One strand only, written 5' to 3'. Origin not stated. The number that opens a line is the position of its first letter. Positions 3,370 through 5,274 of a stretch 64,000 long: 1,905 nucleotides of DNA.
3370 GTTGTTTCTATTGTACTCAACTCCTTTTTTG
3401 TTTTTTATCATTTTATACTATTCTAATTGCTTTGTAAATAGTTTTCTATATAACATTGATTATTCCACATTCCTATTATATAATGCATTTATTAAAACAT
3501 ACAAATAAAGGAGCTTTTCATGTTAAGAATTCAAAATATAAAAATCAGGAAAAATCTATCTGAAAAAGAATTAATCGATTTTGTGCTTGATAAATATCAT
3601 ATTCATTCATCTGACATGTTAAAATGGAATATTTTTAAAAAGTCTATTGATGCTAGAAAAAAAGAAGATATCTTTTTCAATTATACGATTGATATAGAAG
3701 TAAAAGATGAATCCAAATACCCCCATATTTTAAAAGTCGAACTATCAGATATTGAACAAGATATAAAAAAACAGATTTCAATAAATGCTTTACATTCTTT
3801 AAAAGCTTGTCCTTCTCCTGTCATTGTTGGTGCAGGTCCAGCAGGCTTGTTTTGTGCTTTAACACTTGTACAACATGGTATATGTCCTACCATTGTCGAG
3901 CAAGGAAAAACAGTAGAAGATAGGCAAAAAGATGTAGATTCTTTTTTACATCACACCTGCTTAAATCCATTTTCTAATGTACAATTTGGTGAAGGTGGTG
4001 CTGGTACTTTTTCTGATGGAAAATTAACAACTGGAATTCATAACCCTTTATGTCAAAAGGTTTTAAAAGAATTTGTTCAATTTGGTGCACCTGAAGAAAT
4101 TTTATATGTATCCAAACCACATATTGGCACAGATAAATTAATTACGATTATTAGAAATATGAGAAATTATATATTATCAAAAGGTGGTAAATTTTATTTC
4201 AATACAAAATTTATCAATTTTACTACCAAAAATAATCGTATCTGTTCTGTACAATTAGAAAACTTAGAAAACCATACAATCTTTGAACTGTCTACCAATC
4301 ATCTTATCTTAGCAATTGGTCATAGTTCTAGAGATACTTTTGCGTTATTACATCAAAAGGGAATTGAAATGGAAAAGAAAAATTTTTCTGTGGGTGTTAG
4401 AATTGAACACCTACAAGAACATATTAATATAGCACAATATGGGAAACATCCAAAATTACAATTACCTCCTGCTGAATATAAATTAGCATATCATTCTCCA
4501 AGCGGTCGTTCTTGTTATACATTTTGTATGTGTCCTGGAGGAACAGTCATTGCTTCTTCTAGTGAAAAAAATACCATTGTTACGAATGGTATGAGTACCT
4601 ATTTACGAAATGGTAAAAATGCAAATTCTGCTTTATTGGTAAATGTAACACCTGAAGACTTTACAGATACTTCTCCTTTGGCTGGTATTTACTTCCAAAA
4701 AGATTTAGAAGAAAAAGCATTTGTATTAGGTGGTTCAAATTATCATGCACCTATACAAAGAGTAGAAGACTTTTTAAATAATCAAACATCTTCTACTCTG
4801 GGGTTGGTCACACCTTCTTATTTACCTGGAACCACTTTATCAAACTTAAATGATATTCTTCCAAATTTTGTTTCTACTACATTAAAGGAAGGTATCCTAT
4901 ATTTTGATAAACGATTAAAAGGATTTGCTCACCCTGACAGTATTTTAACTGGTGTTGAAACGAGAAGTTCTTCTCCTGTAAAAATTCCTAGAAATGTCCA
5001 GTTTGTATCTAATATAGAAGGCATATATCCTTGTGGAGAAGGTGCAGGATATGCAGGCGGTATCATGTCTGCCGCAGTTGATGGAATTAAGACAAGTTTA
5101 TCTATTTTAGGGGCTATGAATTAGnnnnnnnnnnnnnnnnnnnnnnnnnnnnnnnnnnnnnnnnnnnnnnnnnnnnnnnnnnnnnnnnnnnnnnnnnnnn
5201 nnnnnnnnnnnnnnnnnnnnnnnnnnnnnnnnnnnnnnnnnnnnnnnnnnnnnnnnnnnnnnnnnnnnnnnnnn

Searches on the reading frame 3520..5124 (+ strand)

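Call 17: search_protein_families(library=pfam, proteins=[window:3520-5124:+])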
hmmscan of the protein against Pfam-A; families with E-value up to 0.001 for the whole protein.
window:3520-5124:+ (534 aa): 8 families
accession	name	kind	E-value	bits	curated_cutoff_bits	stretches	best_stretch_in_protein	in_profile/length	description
PF21688.3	FAD-depend_C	-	6.1e-79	265.3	27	1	288-483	1-197/197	FAD-dependent protein, C-terminal domain-like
PF00890.30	FAD_binding_2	-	1.1e-06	28.6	20.4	0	101-130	3-32/414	FAD binding domain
PF07992.20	Pyr_redox_2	-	3.9e-06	26.9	26.1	0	101-132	4-35/291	Pyridine nucleotide-disulphide oxidoreductase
PF03486.20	HI0933_like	-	1.2e-05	25.3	50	0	101-132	4-35/244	HI0933-like protein Rossmann domain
PF01266.30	DAO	-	1.3e-05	25.4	27.9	0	101-130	3-32/353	FAD dependent oxidoreductase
PF13738.12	Pyr_redox_3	-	2.9e-05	23.9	30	1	101-133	1-34/305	Pyridine nucleotide-disulphide oxidoreductase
PF01494.25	FAD_binding_3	-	0.00022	21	22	1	101-131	5-35/349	FAD binding domain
PF13450.12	NAD_binding_8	-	0.00041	21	21.9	0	102-130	1-29/68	NAD(P)-binding Rossmann-like domain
